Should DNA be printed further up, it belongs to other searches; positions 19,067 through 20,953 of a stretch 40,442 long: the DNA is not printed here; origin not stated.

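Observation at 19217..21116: A complete phage-encoded GroES-GroEL pair in a 40-kb genome, upstream of the packaging/head module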

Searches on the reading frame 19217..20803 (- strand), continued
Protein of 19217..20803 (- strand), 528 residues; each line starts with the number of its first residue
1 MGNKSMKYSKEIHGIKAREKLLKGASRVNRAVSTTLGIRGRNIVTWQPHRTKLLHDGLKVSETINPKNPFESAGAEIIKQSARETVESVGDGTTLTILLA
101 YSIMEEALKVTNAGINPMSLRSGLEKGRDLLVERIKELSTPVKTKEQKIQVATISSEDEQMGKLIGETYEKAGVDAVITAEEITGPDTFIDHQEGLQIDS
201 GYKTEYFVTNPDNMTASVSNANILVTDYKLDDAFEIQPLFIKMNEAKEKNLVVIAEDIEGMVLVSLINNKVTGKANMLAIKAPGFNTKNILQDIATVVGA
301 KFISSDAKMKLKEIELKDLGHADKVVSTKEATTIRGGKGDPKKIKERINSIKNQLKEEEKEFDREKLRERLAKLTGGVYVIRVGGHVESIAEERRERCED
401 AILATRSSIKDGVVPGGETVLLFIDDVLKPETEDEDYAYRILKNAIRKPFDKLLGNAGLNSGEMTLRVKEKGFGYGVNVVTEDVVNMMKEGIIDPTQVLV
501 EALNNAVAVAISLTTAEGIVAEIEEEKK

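Call 25: get_annotated_region(hit=H14, flank=800)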
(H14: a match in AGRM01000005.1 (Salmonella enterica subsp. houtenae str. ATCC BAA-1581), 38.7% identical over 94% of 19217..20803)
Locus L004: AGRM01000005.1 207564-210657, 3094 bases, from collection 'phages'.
description: Salmonella enterica subsp. houtenae str. ATCC BAA-1581 SEHO0AFNL_Contig0.6, whole genome shotgun sequence.
organism: Salmonella enterica subsp. houtenae str. ATCC BAA-1581 (NCBI taxid 523831)
taxonomy: Bacteria; Pseudomonadati; Pseudomonadota; Gammaproteobacteria; Enterobacterales; Enterobacteriaceae; Salmonella
host: Homo sapiens; source: -; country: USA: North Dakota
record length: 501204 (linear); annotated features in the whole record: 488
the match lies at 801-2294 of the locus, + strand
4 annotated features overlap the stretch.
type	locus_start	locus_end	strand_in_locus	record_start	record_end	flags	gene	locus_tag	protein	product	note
CDS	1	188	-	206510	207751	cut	-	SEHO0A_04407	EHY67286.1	amino acid permease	locus tag in AE006468 is STM4328; yjeH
CDS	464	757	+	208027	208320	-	-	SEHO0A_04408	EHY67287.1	chaperonin GroS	locus tag in AE006468 is STM4329; mopB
CDS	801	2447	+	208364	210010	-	-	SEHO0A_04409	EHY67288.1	chaperonin GroL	locus tag in AE006468 is STM4330; mopA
CDS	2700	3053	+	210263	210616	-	-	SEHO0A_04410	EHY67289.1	hypothetical protein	locus tag in AE006468 is STM4331; yjeI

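Call 26: find_encoding_contigs(protein=P0001, flank=10000, max_places=3)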
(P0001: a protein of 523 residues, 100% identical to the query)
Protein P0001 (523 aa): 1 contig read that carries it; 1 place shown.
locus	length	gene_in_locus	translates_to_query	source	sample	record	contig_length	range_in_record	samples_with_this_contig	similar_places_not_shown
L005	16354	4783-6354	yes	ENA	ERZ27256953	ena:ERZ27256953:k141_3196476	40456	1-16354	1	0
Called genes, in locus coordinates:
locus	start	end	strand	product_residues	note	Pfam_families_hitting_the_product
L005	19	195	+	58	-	-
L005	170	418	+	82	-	-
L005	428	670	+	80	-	-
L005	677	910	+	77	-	-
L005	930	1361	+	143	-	PF09643:YopX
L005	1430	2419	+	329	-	-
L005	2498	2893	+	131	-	-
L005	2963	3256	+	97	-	-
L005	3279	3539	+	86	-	-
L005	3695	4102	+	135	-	-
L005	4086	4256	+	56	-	-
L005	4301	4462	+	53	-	-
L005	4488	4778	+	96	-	PF00166:Cpn10 (weak)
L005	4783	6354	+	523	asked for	PF00118:Cpn60_TCP1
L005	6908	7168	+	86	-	-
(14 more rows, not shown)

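Call 27: find_encoding_contigs(protein=P0008, flank=10000, max_places=2)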
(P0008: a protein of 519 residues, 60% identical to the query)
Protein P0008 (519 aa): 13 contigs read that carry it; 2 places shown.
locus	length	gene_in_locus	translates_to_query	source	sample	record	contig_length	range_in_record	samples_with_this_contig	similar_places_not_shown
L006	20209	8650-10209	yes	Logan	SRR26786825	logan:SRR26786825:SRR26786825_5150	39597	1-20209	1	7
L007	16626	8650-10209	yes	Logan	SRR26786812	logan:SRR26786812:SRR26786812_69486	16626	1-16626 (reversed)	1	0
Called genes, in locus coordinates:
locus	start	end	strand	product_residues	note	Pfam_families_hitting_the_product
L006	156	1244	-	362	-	PF14659:Phage_int_SAM_3, PF00589:Phage_integrase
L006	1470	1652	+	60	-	-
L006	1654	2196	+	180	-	-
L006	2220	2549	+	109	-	-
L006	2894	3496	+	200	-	-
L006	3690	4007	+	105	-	-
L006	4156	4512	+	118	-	PF24608:PDDEXK_15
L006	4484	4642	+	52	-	-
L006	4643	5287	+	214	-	-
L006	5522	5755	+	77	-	-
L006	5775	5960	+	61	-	-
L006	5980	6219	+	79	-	-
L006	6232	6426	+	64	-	-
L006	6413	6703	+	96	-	-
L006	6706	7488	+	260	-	-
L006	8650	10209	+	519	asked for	PF00118:Cpn60_TCP1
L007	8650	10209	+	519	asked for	PF00118:Cpn60_TCP1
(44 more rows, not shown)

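Call 28: find_encoding_contigs(protein=P0034, flank=10000, max_places=2)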
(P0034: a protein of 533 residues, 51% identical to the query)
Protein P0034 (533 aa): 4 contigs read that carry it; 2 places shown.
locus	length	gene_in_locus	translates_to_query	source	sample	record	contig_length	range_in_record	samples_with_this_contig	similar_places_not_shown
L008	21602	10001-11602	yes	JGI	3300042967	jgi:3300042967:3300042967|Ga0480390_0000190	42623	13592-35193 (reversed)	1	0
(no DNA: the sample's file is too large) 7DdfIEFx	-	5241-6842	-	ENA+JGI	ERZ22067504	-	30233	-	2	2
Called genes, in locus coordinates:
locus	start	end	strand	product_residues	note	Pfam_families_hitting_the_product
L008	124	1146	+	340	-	-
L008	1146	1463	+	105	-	-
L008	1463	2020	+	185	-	-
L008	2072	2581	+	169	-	-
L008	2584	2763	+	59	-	PF13384:HTH_23 (weak), PF12728:HTH_17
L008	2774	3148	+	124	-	-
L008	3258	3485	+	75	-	-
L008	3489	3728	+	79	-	-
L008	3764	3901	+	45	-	-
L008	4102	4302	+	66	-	-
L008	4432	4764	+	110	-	-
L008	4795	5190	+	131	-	-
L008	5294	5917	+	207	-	PF00145:DNA_methylase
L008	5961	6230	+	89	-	-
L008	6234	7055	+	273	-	PF00145:DNA_methylase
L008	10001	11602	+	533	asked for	PF00118:Cpn60_TCP1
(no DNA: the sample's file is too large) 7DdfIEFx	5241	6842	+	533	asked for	PF00118:Cpn60_TCP1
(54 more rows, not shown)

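Call 30: find_related_loci(query=A1, collection=viral_contigs, flank=7000)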
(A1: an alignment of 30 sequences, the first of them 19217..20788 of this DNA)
Query A1 (523 aa) in viral_contigs; peptide patterns used: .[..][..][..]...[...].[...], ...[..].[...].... (x = any residue, [..] = any of these).
166 stretches matched a pattern; 130 encode a relative of the query (tblastn E <= 1e-3); the best 80 are kept; 80 distinct loci.
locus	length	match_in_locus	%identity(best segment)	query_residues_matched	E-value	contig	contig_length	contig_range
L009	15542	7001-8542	76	1-513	0e+0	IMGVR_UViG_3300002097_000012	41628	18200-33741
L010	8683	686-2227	60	1-515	0e+0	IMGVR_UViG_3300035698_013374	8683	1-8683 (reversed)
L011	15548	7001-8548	57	2-516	0e+0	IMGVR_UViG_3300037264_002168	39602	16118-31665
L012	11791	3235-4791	55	1-523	0e+0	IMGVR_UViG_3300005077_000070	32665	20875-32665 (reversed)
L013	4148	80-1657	49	1-522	1e-167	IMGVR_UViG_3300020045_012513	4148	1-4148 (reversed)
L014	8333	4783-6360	49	1-522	4e-160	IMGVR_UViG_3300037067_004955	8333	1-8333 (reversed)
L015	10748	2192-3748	49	1-515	3e-157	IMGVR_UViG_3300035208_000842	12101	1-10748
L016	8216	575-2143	47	3-522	3e-156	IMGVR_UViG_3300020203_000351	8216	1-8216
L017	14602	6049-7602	48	2-521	8e-155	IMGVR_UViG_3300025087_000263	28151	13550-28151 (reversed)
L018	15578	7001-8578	46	1-523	2e-151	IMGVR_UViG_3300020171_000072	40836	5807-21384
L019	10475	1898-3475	45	1-523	5e-150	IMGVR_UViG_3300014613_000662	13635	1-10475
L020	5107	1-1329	52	81-523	2e-149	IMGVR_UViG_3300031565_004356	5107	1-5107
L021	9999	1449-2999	47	5-522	3e-140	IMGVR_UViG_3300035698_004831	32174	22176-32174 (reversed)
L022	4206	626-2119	46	11-510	4e-138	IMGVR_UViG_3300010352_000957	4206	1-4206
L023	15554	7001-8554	46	2-522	2e-146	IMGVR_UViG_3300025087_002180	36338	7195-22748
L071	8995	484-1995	34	8-515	4e-74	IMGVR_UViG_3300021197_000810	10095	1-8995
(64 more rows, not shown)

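Call 31: find_related_loci(query=window:19217-20788:-, collection=genome_contigs, flank=7000)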
Query window:19217-20788:- (523 aa) in genome_contigs; peptide patterns used: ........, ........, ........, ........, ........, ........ (x = any residue, [..] = any of these).
168 stretches matched a pattern; 1 encode a relative of the query (tblastn E <= 1e-3); 1 distinct loci.
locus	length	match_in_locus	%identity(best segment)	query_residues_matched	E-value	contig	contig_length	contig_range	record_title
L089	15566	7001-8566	38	4-518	7e-99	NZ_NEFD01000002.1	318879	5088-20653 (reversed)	Wohlfahrtiimonas sp. G9077 2, whole genome shotgun sequence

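Call 43: list_cluster_members(proteins=[P0040, P0043, P0049, P0058, P0075, P0077, P0078, P0088, P0093, P0129])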
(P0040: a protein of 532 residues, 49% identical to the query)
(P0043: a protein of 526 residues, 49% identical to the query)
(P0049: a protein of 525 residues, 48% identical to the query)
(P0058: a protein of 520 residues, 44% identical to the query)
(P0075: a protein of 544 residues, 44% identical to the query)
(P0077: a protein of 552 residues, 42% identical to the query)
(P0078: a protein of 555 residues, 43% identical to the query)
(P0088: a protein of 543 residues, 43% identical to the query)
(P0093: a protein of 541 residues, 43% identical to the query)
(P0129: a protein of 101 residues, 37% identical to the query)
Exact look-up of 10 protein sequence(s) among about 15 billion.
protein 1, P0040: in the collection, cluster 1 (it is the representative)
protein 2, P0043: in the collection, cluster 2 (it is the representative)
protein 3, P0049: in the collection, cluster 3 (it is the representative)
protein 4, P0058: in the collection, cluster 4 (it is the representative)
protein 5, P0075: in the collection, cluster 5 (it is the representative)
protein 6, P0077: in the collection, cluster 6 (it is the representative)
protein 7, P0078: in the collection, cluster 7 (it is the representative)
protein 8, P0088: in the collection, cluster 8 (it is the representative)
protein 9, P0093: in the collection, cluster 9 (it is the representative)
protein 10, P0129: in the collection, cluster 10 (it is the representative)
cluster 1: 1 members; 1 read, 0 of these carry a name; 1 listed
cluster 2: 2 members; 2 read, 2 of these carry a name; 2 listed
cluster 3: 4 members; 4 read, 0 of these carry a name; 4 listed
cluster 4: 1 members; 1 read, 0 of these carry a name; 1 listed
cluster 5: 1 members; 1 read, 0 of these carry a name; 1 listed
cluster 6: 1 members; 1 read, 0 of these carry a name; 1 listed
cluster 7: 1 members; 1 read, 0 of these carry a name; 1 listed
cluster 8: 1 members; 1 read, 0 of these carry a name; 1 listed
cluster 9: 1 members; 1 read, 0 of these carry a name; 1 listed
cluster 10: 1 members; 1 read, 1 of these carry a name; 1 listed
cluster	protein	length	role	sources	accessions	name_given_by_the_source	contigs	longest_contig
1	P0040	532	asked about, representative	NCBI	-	-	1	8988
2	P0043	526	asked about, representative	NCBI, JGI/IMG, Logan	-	chaperonin GroEL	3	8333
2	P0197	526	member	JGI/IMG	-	chaperonin GroEL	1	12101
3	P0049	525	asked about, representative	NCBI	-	-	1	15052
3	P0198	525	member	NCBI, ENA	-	-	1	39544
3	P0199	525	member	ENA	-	-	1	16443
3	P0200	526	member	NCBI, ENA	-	-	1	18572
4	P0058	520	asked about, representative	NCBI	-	-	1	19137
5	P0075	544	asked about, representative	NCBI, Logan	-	-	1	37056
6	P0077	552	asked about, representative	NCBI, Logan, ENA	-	-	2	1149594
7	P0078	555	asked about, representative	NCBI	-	-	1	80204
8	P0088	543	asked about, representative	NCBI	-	-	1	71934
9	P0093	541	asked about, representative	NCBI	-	-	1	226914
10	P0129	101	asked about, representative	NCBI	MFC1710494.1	co-chaperone GroES [Patescibacteria group bacterium]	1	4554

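Call 49: predict_structure(alignment_id=A1)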
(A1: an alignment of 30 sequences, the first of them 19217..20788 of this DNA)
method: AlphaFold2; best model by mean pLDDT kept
length: 523 residues; sequences in the alignment: 30
mean_pLDDT: 88.7   pTM: 0.79
mean pLDDT of the five models: 88.7, 87.4, 83.8, 83.1, 82.0
residues with pLDDT >= 90: 262; 70-90: 255; 50-70: 6; < 50: 0
segments of 3 or more residues with pLDDT < 50: none
pLDDT, mean of each block of 10 residues (from residue 1): 90 94 94 88 83 90 94 91 87 96 91 92 96 93 90 90 87 80 83 88 82 92 86 84 89 88 85 84 87 89 84 90 88 86 87 82 79 81 81 89 92 90 93 95 95 93 93 93 91 95 92 87 59
secondary structure, 60 per line:
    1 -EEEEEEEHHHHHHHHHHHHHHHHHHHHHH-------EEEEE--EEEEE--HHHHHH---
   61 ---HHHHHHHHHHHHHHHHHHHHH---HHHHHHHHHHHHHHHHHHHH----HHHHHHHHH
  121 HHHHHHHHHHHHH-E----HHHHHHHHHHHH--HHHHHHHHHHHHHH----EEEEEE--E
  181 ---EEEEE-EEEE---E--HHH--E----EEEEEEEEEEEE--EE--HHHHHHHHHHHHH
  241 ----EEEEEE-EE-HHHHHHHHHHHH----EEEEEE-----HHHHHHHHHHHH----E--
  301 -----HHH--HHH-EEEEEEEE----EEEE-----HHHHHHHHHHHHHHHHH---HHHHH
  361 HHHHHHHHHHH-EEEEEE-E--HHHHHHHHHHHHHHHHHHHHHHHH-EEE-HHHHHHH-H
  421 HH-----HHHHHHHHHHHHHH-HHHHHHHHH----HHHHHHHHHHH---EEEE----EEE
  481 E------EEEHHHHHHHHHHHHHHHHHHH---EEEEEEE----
elements in order: E2-8 H9-30 E38-42 E45-49 H52-57 H64-84 H88-107 H112-133 H140-151 H154-167 E172-177 E184-188 E190-193 E210-221 H228-240 E245-250 H255-266 E271-276 H282-293 E315-322 E327-330 H336-352 H356-371 E373-378 H383-406 E408-410 H412-418 H428-441 H443-451 H456-466 E470-473 E478-481 E488-490 H491-509 E513-519

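Call 54: fold_search(model_id=the predicted structure, library=pdb)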
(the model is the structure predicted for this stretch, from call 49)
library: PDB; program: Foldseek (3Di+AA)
matches with E <= 10: 893; with E <= 0.001: 577
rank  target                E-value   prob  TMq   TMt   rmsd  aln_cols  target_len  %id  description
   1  1mnf_A                8.6e-53  1.00  0.90  0.89   2.9       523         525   37  Domain motions in GroEL upon binding of an oligopeptide (released 2003-10-07)
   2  1kp8_A                2.9e-52  1.00  0.89  0.89   3.1       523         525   37  Structural Basis for GroEL-assisted Protein Folding from the Crystal Structure of (GroEL-KMgATP)14 at 2.0 A Resolution (released 2003-03-25)
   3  5opw_A                4.1e-52  1.00  0.89  0.89   3.1       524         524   37  Crystal structure of the GroEL mutant A109C (released 2018-01-10)
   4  4wsc_A                5.9e-52  1.00  0.89  0.89   3.1       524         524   37  Crystal structure of a GroELK105A mutant (released 2015-11-11)
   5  4v4o_F                1.3e-51  1.00  0.65  0.64  11.2       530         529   38  Crystal Structure of the Chaperonin Complex Cpn60/Cpn10/(ADP)7 from Thermus Thermophilus (released 2014-07-09)
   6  9c0d_A                2.6e-51  1.00  0.91  0.91   2.8       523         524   38  E.Faecium GroEL (released 2024-08-07)
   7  1sx3_A                3.0e-51  1.00  0.89  0.89   3.1       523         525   37  GroEL14-(ATPgammaS)14 (released 2005-03-01)
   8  4v4o_C                3.1e-51  1.00  0.65  0.65  10.7       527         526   38  Crystal Structure of the Chaperonin Complex Cpn60/Cpn10/(ADP)7 from Thermus Thermophilus (released 2014-07-09)
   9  9k47_A                3.3e-51  1.00  0.89  0.89   3.0       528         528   35  Cryo-EM structure of glomalin (a group I chaperonin) from Rhizophagus irregularis BGC BJ09 (released 2025-08-13)
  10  4v4o_A                4.7e-51  1.00  0.65  0.64  11.0       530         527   38  Crystal Structure of the Chaperonin Complex Cpn60/Cpn10/(ADP)7 from Thermus Thermophilus (released 2014-07-09)
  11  8wu4_A                8.2e-51  1.00  0.90  0.90   2.9       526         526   37  Cryo-EM structure of native H. thermoluteolus TH-1 GroEL (released 2024-03-27)
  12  1oel_A                8.2e-51  1.00  0.90  0.90   3.0       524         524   37  CONFORMATIONAL VARIABILITY IN THE REFINED STRUCTURE OF THE CHAPERONIN GROEL AT 2.8 ANGSTROM RESOLUTION (released 1996-04-03)
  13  4ki8_A                1.0e-50  1.00  0.88  0.88   3.5       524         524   37  Crystal structure of a GroEL-ADP complex in the relaxed allosteric state (released 2013-07-17)
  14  4v4o_G                1.0e-50  1.00  0.64  0.64  12.8       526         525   38  Crystal Structure of the Chaperonin Complex Cpn60/Cpn10/(ADP)7 from Thermus Thermophilus (released 2014-07-09)
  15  1ss8_A                2.4e-50  1.00  0.90  0.90   2.9       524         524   37  GroEL (released 2005-03-01)
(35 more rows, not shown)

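Call 56: search_dna_similar(query=window:19217-20788:-, collection=phages, mode=protein, max_rows=60, rows=spread)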
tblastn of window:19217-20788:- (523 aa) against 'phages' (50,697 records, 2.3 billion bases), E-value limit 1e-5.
Records with a match: 255; places in all: 255; records where one place covers at least 80% of the query: 206.
Best place of each record, by identity: <60% 255.
By first word of the organism name: Vibrio 86; Flavobacterium 73; Pseudomonas 11; Cellulophaga 9; Listeria 8; Bacillus 8; uncultured 7; Bacteroides 6; Bacteriophage 5; Staphylococcus 5; and 18 more.
By host as written in the record: - 80; Flavobacterium sp. BAL314 68; Listeria monocytogenes 7; Flavobacterium sp. LMO8 4; Cellulophaga sp. HaHa_2_95 4; Bacillus subtilis 4; Pseudomonas aeruginosa 4; Staphylococcus aureus 3; and 60 more.
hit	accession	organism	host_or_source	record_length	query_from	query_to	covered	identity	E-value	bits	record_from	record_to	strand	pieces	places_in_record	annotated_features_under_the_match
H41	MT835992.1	Bacteriophage sp.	human fecal samples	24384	4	521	99%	38.6%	2e-97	329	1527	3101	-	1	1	record has no annotation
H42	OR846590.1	Enterococcus phage Efs 1-1-1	Enterococcus faecalis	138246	12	517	97%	39.1%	3e-96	325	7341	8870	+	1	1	record has no annotation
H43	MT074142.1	Bacteroides phage DAC23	Bacteroides thetaiotaomicron VPI-5490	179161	5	522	99%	37.7%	2e-91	311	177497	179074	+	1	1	hypothetical protein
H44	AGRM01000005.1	Salmonella enterica subsp. houtenae str. ATCC BAA-1581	Homo sapiens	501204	8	492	93%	39.0%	3e-94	320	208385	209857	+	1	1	chaperonin GroL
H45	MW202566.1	Caudoviricetes sp.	Manatee Spring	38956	5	517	98%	35.7%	4e-88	302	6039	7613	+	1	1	groeL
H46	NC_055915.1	Flavobacterium phage vB_FspM_immuto_2-6A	Flavobacterium sp. LMO8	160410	4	492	93%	36.7%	5e-83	287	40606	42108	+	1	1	chaperonin groEL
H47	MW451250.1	Vibrio phage phiTY18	Vibrio parahaemolyticus TY18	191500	4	492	93%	34.6%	3e-78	273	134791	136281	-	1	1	record has no annotation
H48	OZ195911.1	Vibrio phage K476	Seawater and oysters mix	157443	5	492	93%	34.4%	9e-67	240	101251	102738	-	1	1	chaperonin groEL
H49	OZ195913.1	Vibrio phage K474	Seawater and oysters mix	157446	5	492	93%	34.4%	9e-67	240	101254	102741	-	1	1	chaperonin groEL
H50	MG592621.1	Vibrio phage 1.255.O._10N.286.45.F1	Vibrio splendidus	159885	1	492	94%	33.3%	6e-66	237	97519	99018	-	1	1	TCP-1/cpn60 chaperonin family protein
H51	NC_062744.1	Cellulophaga phage Calle_1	Cellulophaga sp. HaHa_2_95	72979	8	515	97%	32.1%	1e-55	207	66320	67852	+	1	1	chaperonin groEL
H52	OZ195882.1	Vibrio phage D506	Seawater and oysters mix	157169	8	492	93%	33.1%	4e-63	229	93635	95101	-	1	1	chaperonin groEL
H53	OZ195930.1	Vibrio phage D493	Seawater and oysters mix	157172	8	492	93%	33.1%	4e-63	229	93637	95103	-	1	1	chaperonin groEL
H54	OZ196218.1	Vibrio phage D510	Seawater and oysters mix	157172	8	492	93%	33.1%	4e-63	229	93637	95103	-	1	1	chaperonin groEL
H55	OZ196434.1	Vibrio phage K493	Seawater and oysters mix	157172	8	492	93%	33.1%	4e-63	229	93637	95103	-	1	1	chaperonin groEL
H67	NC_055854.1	Flavobacterium phage vB_FspP_elemoE_6-9C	Flavobacterium sp. BAL314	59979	11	492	92%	31.2%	4e-53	200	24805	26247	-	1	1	chaperonin groEL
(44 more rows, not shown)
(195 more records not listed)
